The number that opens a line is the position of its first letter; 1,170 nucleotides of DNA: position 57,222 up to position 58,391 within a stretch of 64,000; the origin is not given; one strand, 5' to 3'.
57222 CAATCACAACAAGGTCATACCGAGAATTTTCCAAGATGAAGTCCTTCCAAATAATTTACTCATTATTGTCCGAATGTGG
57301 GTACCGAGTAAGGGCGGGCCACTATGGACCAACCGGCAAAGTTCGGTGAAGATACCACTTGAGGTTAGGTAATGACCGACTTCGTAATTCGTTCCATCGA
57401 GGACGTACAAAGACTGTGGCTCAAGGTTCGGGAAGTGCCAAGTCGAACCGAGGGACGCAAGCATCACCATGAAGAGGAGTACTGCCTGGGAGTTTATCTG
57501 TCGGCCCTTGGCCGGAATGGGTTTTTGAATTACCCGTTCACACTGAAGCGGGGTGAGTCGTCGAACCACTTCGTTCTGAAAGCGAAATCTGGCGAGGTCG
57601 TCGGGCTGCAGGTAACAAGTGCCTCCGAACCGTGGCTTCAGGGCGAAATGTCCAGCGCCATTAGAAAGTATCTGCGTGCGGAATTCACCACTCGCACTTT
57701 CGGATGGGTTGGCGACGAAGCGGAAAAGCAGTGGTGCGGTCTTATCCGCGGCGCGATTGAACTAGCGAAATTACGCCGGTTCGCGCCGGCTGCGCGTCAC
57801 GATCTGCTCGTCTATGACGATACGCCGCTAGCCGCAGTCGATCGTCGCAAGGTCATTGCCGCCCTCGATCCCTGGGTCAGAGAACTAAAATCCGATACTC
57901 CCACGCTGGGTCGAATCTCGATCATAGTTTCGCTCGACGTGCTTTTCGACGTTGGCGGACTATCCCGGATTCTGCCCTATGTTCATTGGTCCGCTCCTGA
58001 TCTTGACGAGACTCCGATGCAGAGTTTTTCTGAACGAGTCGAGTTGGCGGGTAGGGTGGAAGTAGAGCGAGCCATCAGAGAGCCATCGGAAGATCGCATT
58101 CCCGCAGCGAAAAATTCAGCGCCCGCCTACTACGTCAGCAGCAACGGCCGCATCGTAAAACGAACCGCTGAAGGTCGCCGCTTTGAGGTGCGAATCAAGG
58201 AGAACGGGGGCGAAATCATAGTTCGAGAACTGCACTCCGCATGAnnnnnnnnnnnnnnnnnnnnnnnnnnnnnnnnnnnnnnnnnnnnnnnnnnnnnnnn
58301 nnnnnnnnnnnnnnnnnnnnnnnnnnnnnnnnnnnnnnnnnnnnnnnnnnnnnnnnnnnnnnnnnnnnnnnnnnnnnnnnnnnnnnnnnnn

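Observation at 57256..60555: Low-GC four-gene insert splitting the PDH / lipoate cluster: orphan partner plus zeta-toxin-like kinase, pore-loop membrane protein and secreted HAD hydrolase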

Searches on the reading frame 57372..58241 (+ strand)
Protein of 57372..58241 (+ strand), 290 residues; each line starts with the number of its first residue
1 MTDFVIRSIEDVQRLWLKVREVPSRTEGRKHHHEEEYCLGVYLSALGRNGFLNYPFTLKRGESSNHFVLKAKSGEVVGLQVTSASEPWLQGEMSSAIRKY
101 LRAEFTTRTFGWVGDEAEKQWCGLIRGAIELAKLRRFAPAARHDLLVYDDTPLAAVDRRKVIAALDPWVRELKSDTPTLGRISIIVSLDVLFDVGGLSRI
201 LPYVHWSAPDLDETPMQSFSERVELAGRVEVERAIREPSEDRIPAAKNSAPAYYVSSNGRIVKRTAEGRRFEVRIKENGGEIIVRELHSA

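Call 5: search_protein_families(library=pfam, proteins=[window:57372-58241:+], max_evalue=0.1)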
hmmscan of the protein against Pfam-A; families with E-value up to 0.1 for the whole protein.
window:57372-58241:+ (290 aa): 0 families

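Call 6: search_protein_families(library=ncbifam, proteins=[window:57372-58241:+], max_evalue=0.1)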
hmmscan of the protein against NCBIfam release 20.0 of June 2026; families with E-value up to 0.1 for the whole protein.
window:57372-58241:+ (290 aa): 0 families

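Call 7: search_protein_families(library=padloc, proteins=[window:57372-58241:+], max_evalue=0.1)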
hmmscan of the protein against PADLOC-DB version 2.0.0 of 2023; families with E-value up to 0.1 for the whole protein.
window:57372-58241:+ (290 aa): 0 families

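Call 8: find_homologous_proteins(query=window:57372-58241:+, max_evalue=0.001)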
Query window:57372-58241:+ (290 aa): 66 proteins with E <= 0.001 among 2325 candidates.
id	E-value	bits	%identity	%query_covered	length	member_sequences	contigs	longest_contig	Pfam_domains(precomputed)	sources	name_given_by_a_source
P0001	4.2e-190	648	100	100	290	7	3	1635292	-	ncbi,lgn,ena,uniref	ncbi:MAG: hypothetical protein WCD12_08455 [Candidatus Binatus sp.]|uniref:hypothetical protein n=2 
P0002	3.1e-133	462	71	100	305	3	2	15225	-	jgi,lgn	jgi:hypothetical protein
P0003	2.0e-132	459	71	100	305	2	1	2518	-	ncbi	-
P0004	7.3e-130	451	72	100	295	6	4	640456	-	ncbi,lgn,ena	-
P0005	2.8e-129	449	71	100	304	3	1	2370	-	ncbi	-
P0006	6.9e-129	447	69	100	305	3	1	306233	-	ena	-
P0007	7.8e-128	444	69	100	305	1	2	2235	-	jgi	-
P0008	8.7e-128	444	69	100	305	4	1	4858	-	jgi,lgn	jgi:hypothetical protein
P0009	9.6e-128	444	67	100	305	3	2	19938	-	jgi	jgi:hypothetical protein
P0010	3.2e-127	442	69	100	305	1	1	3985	-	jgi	jgi:hypothetical protein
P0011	1.3e-126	440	69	100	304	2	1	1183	-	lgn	-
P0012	2.0e-126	439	67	100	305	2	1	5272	-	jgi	jgi:hypothetical protein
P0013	5.8e-126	438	68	100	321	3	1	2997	-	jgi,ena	jgi:hypothetical protein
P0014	4.0e-125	435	68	100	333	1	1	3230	-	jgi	jgi:hypothetical protein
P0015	2.4e-124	432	68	100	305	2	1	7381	-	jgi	jgi:hypothetical protein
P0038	2.5e-83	298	53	98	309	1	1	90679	-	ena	-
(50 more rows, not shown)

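Call 9: find_encoding_contigs(protein=P0004, flank=8000, max_places=4)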
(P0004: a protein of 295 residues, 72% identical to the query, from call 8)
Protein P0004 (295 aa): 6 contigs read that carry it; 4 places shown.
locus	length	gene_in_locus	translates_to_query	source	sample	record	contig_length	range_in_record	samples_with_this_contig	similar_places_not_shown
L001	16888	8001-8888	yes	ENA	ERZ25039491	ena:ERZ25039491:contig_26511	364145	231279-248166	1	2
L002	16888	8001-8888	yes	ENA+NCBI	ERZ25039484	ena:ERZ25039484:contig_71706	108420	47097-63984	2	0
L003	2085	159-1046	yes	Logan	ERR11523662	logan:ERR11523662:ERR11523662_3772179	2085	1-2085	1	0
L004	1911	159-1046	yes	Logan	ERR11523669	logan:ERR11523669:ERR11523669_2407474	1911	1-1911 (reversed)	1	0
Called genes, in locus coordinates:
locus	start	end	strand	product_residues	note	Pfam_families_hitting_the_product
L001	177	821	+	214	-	PF01983:CofC, PF12804:NTP_transf_3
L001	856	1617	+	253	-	PF02405:MlaE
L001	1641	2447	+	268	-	PF02463:SMC_N (faint), PF00005:ABC_tran, PF13304:AAA_21 (weak)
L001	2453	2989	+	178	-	PF02470:MlaD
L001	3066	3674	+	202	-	PF05494:MlaC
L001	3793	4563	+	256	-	PF04333:MlaA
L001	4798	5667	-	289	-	PF16881:LIAS_N (weak), PF04055:Radical_SAM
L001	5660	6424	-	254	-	PF21948:LplA-B_cat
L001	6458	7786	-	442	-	PF01266:DAO (faint), PF07992:Pyr_redox_2, PF00070:Pyr_redox, PF02852:Pyr_redox_dim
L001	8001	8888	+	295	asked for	-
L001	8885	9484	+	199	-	PF06414:Zeta_toxin (faint), PF13671:AAA_33 (weak)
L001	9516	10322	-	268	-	PF14023:Bestrophin-like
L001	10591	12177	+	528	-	PF00989:PAS, PF08448:PAS_4, PF13188:PAS_8, PF13426:PAS_9, PF00989:PAS, PF08448:PAS_4, PF13426:PAS_9, PF00512:HisKA, +3 more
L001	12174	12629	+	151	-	PF00072:Response_reg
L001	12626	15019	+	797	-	PF00072:Response_reg, PF00989:PAS, PF13426:PAS_9, PF08447:PAS_3 (weak), PF00512:HisKA, PF02518:HATPase_c, PF24896:Receiver_CRE1 (weak), PF00072:Response_reg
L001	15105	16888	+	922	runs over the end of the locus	PF07610:DUF1573 (weak), PF15780:ASH, PF22073:Cep192_D4 (weak), PF22544:HYDIN_VesB_CFA65-like_Ig (weak)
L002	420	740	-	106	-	-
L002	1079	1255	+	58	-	PF02405:MlaE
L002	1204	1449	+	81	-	PF02405:MlaE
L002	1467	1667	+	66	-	PF02405:MlaE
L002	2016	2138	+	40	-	-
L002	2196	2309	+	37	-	PF00005:ABC_tran (weak)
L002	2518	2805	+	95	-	-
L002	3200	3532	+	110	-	PF05494:MlaC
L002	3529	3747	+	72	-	PF05494:MlaC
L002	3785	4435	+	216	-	PF04333:MlaA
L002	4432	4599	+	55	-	-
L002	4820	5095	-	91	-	-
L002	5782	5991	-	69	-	PF21948:LplA-B_cat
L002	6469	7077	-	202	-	PF07992:Pyr_redox_2, PF02852:Pyr_redox_dim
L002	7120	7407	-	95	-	PF07992:Pyr_redox_2, PF00070:Pyr_redox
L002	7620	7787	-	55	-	-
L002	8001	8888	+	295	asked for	-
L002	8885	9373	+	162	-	PF06414:Zeta_toxin (faint), PF13671:AAA_33 (weak)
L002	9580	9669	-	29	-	-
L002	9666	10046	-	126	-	PF14023:Bestrophin-like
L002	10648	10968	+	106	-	PF00989:PAS, PF13188:PAS_8, PF08448:PAS_4, PF13426:PAS_9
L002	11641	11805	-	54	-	-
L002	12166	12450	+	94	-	-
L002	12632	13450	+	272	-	PF00072:Response_reg (weak), PF00989:PAS, PF13426:PAS_9 (weak)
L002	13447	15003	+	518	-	PF00512:HisKA, PF02518:HATPase_c, PF24896:Receiver_CRE1 (weak), PF00072:Response_reg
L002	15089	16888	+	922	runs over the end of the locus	PF07610:DUF1573 (weak), PF15780:ASH, PF22073:Cep192_D4 (weak), PF22544:HYDIN_VesB_CFA65-like_Ig (weak)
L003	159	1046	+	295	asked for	-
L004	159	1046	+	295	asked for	-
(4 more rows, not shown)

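Call 10: find_encoding_contigs(protein=P0006, flank=8000, max_places=3)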
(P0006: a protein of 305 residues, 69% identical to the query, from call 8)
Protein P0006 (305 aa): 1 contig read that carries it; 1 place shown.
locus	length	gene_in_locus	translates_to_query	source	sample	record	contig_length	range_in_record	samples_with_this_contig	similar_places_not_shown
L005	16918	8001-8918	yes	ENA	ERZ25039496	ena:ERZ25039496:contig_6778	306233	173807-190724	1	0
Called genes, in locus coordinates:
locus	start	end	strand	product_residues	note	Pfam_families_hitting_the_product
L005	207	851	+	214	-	PF01983:CofC, PF12804:NTP_transf_3 (weak)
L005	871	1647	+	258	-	PF02405:MlaE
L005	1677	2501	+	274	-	PF02463:SMC_N (faint), PF00005:ABC_tran, PF13191:AAA_16 (faint), PF13401:AAA_22 (faint), PF13304:AAA_21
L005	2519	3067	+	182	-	PF02470:MlaD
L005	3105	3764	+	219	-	PF05494:MlaC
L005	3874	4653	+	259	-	PF04333:MlaA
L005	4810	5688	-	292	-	PF16881:LIAS_N (weak), PF04055:Radical_SAM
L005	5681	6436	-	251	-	PF21948:LplA-B_cat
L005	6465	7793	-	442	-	PF01266:DAO (faint), PF07992:Pyr_redox_2, PF00070:Pyr_redox, PF02852:Pyr_redox_dim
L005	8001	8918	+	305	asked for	-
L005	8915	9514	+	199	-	PF06414:Zeta_toxin (weak), PF13671:AAA_33 (weak)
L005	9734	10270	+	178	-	-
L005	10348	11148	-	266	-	PF14023:Bestrophin-like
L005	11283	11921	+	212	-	PF00440:TetR_N, PF13305:TetR_C_33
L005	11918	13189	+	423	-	PF00144:Beta-lactamase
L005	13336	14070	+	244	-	PF11769:DUF3313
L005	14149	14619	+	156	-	-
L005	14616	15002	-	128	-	PF00043:GST_C, PF13410:GST_C_2 (weak)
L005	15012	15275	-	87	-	PF02798:GST_N, PF13409:GST_N_2, PF13417:GST_N_3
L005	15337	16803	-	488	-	PF00364:Biotin_lipoyl, PF02817:E3_binding, PF00198:2-oxoacid_dh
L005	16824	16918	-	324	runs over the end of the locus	PF02779:Transket_pyr, PF02780:Transketolase_C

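Call 11: find_encoding_contigs(protein=P0038, flank=8000, max_places=3)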
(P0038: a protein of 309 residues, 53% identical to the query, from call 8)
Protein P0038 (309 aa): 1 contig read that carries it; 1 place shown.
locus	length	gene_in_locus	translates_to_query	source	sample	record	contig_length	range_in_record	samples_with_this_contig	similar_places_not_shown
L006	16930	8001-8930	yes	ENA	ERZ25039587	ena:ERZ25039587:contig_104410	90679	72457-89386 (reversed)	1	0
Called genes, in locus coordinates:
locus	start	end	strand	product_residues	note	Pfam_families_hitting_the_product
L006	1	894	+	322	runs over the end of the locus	PF00535:Glycos_transf_2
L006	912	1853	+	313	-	PF00535:Glycos_transf_2, PF10111:Glyco_tranf_2_2, PF13641:Glyco_tranf_2_3, PF13632:Glyco_trans_2_3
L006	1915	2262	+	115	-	PF13473:Cupredoxin_1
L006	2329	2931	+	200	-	PF14376:Haem_bd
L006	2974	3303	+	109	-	-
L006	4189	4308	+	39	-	-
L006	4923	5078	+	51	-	-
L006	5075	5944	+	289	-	PF06723:MreB_Mbl (faint), PF00012:HSP70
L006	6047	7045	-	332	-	PF04463:2-thiour_desulf, PF08349:DUF1722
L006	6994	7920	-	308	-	PF00583:Acetyltransf_1 (weak), PF13673:Acetyltransf_10 (weak), PF13508:Acetyltransf_7 (weak)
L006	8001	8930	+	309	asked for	-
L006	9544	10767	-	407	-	PF02515:CoA_transf_3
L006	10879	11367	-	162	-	PF05138:PaaA_PaaC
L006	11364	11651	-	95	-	-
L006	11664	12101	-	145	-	PF01575:MaoC_dehydratas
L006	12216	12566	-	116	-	PF13452:FAS1_DH_region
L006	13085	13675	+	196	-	PF01625:PMSR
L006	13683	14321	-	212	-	PF01712:dNK, PF13238:AAA_18 (weak), PF02223:Thymidylate_kin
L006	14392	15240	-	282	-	PF13428:TPR_14 (faint), PF14559:TPR_19 (faint)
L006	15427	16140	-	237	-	PF02401:LYTB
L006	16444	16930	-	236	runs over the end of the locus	PF02597:ThiS, PF02391:MoaE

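Call 14: find_encoding_contigs(protein=P0001, flank=6000, max_places=6)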
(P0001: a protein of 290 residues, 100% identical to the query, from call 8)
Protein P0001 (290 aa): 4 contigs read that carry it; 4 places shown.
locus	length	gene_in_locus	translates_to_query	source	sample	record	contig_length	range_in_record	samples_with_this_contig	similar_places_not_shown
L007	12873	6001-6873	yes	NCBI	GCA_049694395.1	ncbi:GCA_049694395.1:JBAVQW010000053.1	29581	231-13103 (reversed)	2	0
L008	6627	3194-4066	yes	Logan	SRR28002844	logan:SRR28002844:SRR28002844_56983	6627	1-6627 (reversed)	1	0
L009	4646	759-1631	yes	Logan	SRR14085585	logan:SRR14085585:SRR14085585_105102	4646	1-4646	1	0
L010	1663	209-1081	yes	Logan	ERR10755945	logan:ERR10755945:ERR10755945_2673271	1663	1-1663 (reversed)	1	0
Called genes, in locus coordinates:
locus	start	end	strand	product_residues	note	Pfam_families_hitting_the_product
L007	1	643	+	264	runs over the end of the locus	PF02463:SMC_N (faint), PF00005:ABC_tran, PF13304:AAA_21 (weak)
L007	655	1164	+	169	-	PF02470:MlaD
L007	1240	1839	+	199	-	PF05494:MlaC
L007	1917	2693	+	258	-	PF04333:MlaA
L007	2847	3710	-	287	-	PF16881:LIAS_N (weak), PF04055:Radical_SAM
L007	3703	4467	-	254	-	PF21948:LplA-B_cat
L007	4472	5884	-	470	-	PF00890:FAD_binding_2 (weak), PF01134:GIDA (faint), PF01266:DAO (faint), PF03486:HI0933_like (faint), PF07992:Pyr_redox_2, PF12831:FAD_oxidored (faint), PF00070:Pyr_redox, PF02852:Pyr_redox_dim, +2 more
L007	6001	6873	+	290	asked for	-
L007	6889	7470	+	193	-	PF06414:Zeta_toxin (weak)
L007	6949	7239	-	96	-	-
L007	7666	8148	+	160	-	-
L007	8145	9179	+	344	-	PF00702:Hydrolase, PF12710:HAD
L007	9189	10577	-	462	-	PF00364:Biotin_lipoyl, PF02817:E3_binding, PF00198:2-oxoacid_dh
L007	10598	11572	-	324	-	PF02779:Transket_pyr, PF02780:Transketolase_C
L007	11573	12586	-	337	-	PF00676:E1_dh, PF02775:TPP_enzyme_C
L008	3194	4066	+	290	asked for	-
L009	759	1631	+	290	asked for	-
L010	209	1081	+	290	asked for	-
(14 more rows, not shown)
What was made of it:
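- Checked: Logan gene calls on the same sequence annotate it in place of the kinase (call 14).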

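Call 24: predict_structure(alignment_id=A2)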
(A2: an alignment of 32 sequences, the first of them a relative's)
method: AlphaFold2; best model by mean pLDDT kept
length: 290 residues; sequences in the alignment: 32
mean_pLDDT: 76.8   pTM: 0.64
mean pLDDT of the five models: 76.8, 74.2, 73.2, 72.5, 72.0
residues with pLDDT >= 90: 85; 70-90: 107; 50-70: 81; < 50: 17
segments of 3 or more residues with pLDDT < 50: 205-217
pLDDT, mean of each block of 10 residues (from residue 1): 88 89 62 87 91 93 87 92 75 65 60 70 88 75 90 71 91 92 89 92 48 43 56 57 54 77 83 80 82
secondary structure, 60 per line:
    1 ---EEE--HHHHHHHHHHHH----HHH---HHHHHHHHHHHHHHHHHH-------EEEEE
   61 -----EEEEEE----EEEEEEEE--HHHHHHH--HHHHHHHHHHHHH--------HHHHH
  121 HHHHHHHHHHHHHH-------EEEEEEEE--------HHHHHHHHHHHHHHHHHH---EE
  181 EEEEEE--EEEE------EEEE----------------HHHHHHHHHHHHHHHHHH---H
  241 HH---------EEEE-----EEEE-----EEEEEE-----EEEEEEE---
elements in order: E4-6 H9-20 H31-48 E56-60 E66-71 E76-83 H86-92 H95-107 H116-134 E142-149 H158-175 E179-186 E189-192 E199-202 H219-236 E252-255 E261-264 E270-275 E281-287
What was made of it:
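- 57372..57974 (+): Partner gene, N-terminal domain (aa 1-201). It belongs to a widespread domain family without a Pfam, NCBIfam or PADLOC model, possibly restriction-endonuclease-like. In this copy the near-invariant P64, D65, E80 and a helix Lys are lost. AF2 model with alpha-beta-beta-beta-alpha-beta order (call 24).
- On PD-(D/E)xK (restriction-endonuclease-like) superfamily, for the partner N-domain: The AF2 element order H31-48, E56-60, E66-71, E76-83, helices, E142-149 fits (call 24).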

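Call 27: fold_search(model_id=the predicted structure, library=pdb)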
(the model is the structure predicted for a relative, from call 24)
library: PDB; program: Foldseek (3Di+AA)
matches with E <= 10: 379; with E <= 0.001: 0
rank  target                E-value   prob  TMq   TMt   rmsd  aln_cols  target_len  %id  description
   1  8q3b_E                2.5e-03  0.72  0.20  0.26  17.8       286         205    9  The closed state of the ASFV apo-RNA polymerase (released 2024-02-14)
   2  8q3k_E                3.0e-03  0.72  0.21  0.27  18.0       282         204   10  The open state of the ASFV apo-RNA polymerase (released 2024-02-14)
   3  5csk_B                9.1e-03  0.47  0.22  0.05  19.3       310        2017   12  Crystal structure of yeast acetyl-CoA carboxylase, unbiotinylated (released 2015-10-28)
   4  5csa_B                2.1e-02  0.54  0.21  0.09  19.8       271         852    8  Crystal structure of domains BT-BCCP-AC1-AC5 of yeast acetyl-CoA carboxylase (released 2015-10-28)
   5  5csl_B                2.2e-02  0.51  0.24  0.05  19.1       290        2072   10  Crystal structure of the 500 kD yeast acetyl-CoA carboxylase holoenzyme dimer (released 2015-10-28)
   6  5csk_A                2.4e-02  0.47  0.20  0.04  18.7       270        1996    8  Crystal structure of yeast acetyl-CoA carboxylase, unbiotinylated (released 2015-10-28)
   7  5trc_A                2.4e-02  0.33  0.23  0.17  21.3       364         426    7  Crystal structure of phosphorylated AC3-AC5 domains of yeast acetyl-CoA carboxylase (released 2016-12-07)
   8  5i6h_B                2.6e-02  0.30  0.24  0.07  22.8       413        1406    9  Crystal structure of CD-CT domains of Chaetomium thermophilum acetyl-CoA carboxylase (released 2016-04-20)
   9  5csl_A                3.0e-02  0.41  0.24  0.05  18.3       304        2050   11  Crystal structure of the 500 kD yeast acetyl-CoA carboxylase holoenzyme dimer (released 2015-10-28)
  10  5i6h_A                3.6e-02  0.28  0.23  0.06  21.3       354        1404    7  Crystal structure of CD-CT domains of Chaetomium thermophilum acetyl-CoA carboxylase (released 2016-04-20)
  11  5trc_B                4.0e-02  0.69  0.25  0.19   7.7       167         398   11  Crystal structure of phosphorylated AC3-AC5 domains of yeast acetyl-CoA carboxylase (released 2016-12-07)
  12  9n69_A                4.8e-02  0.08  0.12  0.08  27.9       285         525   12  Structure of the retron IA complex with HNH nuclease in the "down" orientation (released 2025-04-23)
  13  5cs4_A                5.1e-02  0.63  0.26  0.19  19.3       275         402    6  Crystal structure of domains AC3-AC5 of yeast acetyl-CoA carboxylase (released 2015-10-28)
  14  5cs4_B                5.4e-02  0.54  0.23  0.19   7.8       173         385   12  Crystal structure of domains AC3-AC5 of yeast acetyl-CoA carboxylase (released 2015-10-28)
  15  5i6f_A                6.4e-02  0.23  0.25  0.09  22.8       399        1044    8  Crystal structure of C-terminal variant 1 of Chaetomium thermophilum acetyl-CoA carboxylase (released 2016-04-20)
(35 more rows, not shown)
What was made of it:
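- On PD-(D/E)xK (restriction-endonuclease-like) superfamily, for the partner N-domain: Foldseek PDB best E 2.5e-3 (RPB5-like chain); SfsA at E 0.12 (call 27).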

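Call 76: fold_search(model_id=the predicted structure, library=viral)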
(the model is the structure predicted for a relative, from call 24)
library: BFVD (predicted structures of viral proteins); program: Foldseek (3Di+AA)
matches with E <= 10: 522; with E <= 0.001: 0
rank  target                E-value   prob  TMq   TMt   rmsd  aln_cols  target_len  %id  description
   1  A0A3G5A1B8            1.0e-02  0.72  0.25  0.32  12.6       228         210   11  Uncharacterized protein [Harvfovirus sp.]
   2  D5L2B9                1.3e-02  0.82  0.27  0.39  14.7       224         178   13  Restriction endonuclease type IV Mrr domain-containing protein [uncultured virus]
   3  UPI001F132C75         3.5e-02  0.13  0.13  0.20  18.3       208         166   12  (no name look-up for this kind of identifier)
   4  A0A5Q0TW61            4.4e-02  0.13  0.14  0.06  19.9       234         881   13  (no name in the UniProt tables at hand)
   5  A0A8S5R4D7            6.7e-02  0.13  0.18  0.21  19.1       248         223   11  Uncharacterized protein [Podoviridae sp. ct8nN1]
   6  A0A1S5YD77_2          9.0e-02  0.12  0.16  0.07  19.5       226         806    8  Uncharacterized protein [Leptopilina boulardi filamentous virus]
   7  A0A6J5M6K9            9.0e-02  0.08  0.13  0.14  22.6       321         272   10  COG5377 Phage-related protein, predicted endonuclease (Fragment) [uncultured Caudovirales phage]
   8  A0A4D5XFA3            1.2e-01  0.38  0.22  0.13  10.5       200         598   13  ABC transporter [Mimivirus LCMiAC02]
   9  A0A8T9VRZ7            1.2e-01  0.30  0.19  0.28   8.2       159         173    9  (no name in the UniProt tables at hand)
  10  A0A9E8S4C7            1.5e-01  0.44  0.12  0.31  15.7        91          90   11  (no name in the UniProt tables at hand)
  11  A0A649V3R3            1.7e-01  0.18  0.17  0.18  18.4       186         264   12  (no name in the UniProt tables at hand)
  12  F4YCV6                1.7e-01  0.12  0.15  0.17  16.0       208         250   14  (no name in the UniProt tables at hand)
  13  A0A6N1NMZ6            1.7e-01  0.11  0.13  0.10  14.6       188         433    9  Putative orfan [Tupanvirus soda lake]
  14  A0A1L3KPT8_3          1.9e-01  0.06  0.14  0.06  21.5       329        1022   11  RNA-dependent RNA polymerase [Wenzhou bunya-like virus 1]
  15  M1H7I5                2.2e-01  0.04  0.11  0.08  23.1       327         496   13  (no name in the UniProt tables at hand)
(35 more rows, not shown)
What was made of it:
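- On PD-(D/E)xK (restriction-endonuclease-like) superfamily, for the partner N-domain: BFVD Mrr-domain protein at E 0.013 (call 76).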
